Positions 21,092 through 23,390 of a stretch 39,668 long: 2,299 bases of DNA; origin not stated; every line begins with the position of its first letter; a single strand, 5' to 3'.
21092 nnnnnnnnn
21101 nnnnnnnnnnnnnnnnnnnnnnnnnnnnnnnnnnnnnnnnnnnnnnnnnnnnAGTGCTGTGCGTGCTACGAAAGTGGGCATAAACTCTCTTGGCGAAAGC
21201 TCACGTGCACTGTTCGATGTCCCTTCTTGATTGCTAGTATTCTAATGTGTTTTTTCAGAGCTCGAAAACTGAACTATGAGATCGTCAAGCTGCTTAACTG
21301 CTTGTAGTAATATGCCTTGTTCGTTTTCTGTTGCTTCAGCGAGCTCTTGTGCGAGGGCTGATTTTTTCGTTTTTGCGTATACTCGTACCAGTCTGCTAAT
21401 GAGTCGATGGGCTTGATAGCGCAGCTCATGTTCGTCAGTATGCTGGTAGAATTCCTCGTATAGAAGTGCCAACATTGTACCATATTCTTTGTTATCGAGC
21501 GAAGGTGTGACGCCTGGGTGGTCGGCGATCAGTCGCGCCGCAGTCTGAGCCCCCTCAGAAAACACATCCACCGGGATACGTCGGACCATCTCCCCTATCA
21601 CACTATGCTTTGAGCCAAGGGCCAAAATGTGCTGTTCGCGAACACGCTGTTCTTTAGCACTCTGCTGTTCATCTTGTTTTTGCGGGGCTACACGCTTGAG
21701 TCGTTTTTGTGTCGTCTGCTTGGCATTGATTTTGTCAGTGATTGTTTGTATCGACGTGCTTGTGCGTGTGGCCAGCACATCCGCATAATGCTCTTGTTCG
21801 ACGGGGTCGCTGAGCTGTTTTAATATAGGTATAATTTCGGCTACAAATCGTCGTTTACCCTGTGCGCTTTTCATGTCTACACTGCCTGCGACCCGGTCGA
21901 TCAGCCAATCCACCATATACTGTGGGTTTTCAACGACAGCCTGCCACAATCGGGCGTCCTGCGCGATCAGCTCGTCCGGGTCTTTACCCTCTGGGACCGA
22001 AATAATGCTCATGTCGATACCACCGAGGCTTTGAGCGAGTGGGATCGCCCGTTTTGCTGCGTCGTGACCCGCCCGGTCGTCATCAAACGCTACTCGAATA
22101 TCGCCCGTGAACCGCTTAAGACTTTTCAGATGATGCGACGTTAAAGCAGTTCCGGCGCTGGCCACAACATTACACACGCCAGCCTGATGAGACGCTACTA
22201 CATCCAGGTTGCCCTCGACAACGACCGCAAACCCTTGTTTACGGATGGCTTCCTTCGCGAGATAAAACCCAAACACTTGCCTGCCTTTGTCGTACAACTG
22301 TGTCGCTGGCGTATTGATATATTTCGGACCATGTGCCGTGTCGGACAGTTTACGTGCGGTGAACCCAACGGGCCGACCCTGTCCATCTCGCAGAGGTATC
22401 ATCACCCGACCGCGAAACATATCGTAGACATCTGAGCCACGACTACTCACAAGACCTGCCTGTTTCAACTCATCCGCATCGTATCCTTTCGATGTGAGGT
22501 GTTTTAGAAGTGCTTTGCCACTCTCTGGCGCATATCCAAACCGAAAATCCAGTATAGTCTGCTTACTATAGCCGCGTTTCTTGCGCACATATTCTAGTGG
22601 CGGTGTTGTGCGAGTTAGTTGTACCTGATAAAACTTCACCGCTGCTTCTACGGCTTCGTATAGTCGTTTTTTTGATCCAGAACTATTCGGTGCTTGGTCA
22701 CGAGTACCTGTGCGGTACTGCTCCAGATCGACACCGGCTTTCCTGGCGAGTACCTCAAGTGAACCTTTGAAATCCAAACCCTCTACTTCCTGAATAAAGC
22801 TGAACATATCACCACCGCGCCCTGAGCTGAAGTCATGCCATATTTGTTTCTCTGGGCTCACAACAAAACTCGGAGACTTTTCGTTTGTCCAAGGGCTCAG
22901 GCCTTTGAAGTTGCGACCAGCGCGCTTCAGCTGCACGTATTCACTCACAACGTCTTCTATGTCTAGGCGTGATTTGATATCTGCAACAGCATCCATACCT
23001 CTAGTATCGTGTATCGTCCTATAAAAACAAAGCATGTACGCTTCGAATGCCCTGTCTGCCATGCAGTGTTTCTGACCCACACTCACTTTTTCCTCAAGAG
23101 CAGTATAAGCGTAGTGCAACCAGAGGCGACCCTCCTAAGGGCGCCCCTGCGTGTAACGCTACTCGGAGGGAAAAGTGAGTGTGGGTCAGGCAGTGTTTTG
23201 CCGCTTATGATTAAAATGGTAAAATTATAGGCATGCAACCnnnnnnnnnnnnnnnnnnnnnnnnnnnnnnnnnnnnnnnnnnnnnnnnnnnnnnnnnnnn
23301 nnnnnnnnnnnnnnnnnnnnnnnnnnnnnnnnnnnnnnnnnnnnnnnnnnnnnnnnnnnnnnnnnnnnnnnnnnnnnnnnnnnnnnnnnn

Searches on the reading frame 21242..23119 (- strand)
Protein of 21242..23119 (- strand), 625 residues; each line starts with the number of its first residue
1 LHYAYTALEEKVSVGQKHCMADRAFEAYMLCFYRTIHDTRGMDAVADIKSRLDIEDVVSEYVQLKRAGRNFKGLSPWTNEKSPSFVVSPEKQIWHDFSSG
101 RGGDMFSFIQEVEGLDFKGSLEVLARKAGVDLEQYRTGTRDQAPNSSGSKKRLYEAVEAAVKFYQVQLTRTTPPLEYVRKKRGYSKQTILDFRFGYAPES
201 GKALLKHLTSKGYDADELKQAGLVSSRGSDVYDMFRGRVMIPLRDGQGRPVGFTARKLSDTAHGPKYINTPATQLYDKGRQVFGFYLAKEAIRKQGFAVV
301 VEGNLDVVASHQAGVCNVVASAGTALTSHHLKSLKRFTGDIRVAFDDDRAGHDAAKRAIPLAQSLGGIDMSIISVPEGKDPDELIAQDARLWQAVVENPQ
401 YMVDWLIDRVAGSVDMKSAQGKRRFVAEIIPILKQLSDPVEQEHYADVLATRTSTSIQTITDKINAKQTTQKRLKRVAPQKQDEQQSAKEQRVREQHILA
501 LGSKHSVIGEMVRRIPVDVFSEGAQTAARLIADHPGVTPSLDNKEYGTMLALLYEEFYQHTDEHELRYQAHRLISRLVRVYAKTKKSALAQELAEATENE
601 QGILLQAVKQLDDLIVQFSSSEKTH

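Call 18: search_protein_families(library=pfam, proteins=[window:21242-23119:-])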
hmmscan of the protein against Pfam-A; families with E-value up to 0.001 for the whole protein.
window:21242-23119:- (625 aa): 6 families
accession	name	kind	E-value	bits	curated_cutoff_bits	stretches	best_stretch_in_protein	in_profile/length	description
PF08275.17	DNAG_N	-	4e-32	111.4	26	1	163-289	1-128/128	DNA primase catalytic core, N-terminal domain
PF01807.25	Zn_ribbon_DnaG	-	5.2e-27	94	24.9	1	44-134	5-95/98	CHC2 zinc finger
PF13155.12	Toprim_2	-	1.8e-20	73.5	22.1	1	299-385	1-88/88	Toprim-like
PF10410.14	DnaB_bind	-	4.3e-13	49.7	20.6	1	404-456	2-54/56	DnaB-helicase binding domain of primase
PF13662.12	Toprim_4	-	8.1e-13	48.9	25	1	298-363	3-75/85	Toprim domain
PF01751.28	Toprim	-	1.8e-09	38.1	23.1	1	299-364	3-86/96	Toprim domain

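Call 22: find_homologous_proteins(query=window:21242-22996:-, max_evalue=1e-30)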
Query window:21242-22996:- (584 aa): 7842 proteins with E <= 1e-30 among 8000 candidates; the best 120 are listed.
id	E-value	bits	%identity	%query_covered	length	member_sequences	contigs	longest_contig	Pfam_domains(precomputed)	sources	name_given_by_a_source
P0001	0.0e+0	1294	100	100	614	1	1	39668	PF08275.18,PF13155.13,PF01807.26,PF13662.13,PF10410.15,PF01751.29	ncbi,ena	-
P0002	1.6e-259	880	69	99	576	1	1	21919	PF08275.18,PF13155.13,PF01807.26,PF13662.13,PF10410.15,PF01751.29,PF13362.13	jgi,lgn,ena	-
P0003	1.8e-254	864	67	99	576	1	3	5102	PF08275.18,PF13155.13,PF01807.26,PF13662.13,PF10410.15,PF01751.29,PF13362.13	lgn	-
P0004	1.4e-253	861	68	99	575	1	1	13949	PF08275.18,PF13155.13,PF01807.26,PF13662.13,PF10410.15,PF01751.29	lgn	-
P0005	1.1e-252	858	67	99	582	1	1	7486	PF08275.18,PF13155.13,PF01807.26,PF13662.13,PF10410.15,PF01751.29,PF13362.13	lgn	-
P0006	8.9e-251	851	68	99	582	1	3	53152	PF08275.18,PF13155.13,PF01807.26,PF13662.13,PF10410.15,PF01751.29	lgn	-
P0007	7.8e-249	845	66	99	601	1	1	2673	PF08275.18,PF13155.13,PF01807.26,PF13662.13,PF10410.15,PF01751.29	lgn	-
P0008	1.2e-248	844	67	99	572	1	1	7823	PF08275.18,PF13155.13,PF01807.26,PF13662.13,PF10410.15,PF01751.29,PF13362.13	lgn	-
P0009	1.1e-247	841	66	99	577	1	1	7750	PF08275.18,PF13155.13,PF01807.26,PF13662.13,PF10410.15,PF01751.29,PF13362.13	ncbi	-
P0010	1.1e-247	841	66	99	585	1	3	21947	PF08275.18,PF13155.13,PF01807.26,PF13662.13,PF10410.15,PF01751.29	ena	-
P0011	1.8e-247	841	66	99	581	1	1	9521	PF08275.18,PF13155.13,PF01807.26,PF13662.13,PF10410.15,PF01751.29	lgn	-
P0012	3.1e-247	840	66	99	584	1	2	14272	PF08275.18,PF13155.13,PF01807.26,PF13662.13,PF10410.15,PF01751.29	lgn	-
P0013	3.5e-247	840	66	99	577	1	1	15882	PF08275.18,PF13155.13,PF01807.26,PF13662.13,PF10410.15,PF01751.29,PF13362.13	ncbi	-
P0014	4.2e-247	839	66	99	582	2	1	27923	PF08275.18,PF13155.13,PF01807.26,PF13662.13,PF10410.15,PF01751.29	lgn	-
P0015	2.8e-246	837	67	99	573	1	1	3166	PF08275.18,PF13155.13,PF01807.26,PF13662.13,PF10410.15,PF01751.29,PF13362.13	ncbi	-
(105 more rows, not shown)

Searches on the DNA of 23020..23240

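Call 15: search_rna_families(source=window, start=23020, end=23240, threshold=evalue, max_evalue=10)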
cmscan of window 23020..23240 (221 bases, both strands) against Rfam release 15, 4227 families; matches with E-value up to 10: 2.
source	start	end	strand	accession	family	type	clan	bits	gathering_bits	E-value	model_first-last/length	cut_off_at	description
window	23062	23197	-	RF03849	MIR1219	Gene; miRNA;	-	22.8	79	0.014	1-82/82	no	MIR1219 microRNA precursor family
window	23066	23195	+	RF03849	MIR1219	Gene; miRNA;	-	20.9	79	0.046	1-82/82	no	MIR1219 microRNA precursor family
